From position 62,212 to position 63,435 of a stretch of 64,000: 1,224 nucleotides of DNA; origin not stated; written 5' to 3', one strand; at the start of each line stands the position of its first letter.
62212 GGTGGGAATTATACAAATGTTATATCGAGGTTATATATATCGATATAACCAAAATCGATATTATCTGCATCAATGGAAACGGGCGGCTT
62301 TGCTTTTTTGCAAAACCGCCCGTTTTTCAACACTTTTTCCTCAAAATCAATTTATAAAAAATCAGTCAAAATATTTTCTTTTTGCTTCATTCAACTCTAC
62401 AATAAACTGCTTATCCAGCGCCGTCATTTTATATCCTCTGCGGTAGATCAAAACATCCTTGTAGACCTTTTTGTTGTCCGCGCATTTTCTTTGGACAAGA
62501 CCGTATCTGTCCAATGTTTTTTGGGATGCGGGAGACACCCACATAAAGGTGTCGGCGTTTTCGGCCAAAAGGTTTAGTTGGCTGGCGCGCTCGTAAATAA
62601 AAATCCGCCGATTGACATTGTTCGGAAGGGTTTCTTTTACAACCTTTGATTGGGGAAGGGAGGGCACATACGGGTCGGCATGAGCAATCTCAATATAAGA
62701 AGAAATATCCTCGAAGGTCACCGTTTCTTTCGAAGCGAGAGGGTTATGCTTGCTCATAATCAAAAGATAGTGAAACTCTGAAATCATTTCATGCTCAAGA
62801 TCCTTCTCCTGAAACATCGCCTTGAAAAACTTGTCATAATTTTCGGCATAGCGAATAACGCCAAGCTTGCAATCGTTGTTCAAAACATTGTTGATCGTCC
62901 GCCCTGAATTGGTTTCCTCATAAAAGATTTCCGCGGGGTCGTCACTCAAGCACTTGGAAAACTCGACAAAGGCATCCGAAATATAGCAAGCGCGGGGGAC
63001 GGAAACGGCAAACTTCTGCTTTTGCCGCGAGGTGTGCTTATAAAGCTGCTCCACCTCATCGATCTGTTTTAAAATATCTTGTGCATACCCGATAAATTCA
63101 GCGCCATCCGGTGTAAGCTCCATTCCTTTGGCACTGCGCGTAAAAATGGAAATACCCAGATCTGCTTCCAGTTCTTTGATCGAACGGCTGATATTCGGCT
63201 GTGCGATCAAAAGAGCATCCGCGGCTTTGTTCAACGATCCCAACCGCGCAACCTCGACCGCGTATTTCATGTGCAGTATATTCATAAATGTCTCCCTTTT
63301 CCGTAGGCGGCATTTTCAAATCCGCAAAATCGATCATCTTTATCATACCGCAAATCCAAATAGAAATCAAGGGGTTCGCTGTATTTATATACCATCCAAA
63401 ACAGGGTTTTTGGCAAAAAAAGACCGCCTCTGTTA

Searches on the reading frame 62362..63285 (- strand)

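Call 4: search_protein_families(library=pfam, proteins=[window:62362-63285:-])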
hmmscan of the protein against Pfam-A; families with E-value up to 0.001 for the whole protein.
window:62362-63285:- (307 aa): 1 family
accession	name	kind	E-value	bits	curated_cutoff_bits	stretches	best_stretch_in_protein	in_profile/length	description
PF00126.33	HTH_1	-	1.1e-17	64.2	26.6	1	5-61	3-59/60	Bacterial regulatory helix-turn-helix protein, lysR family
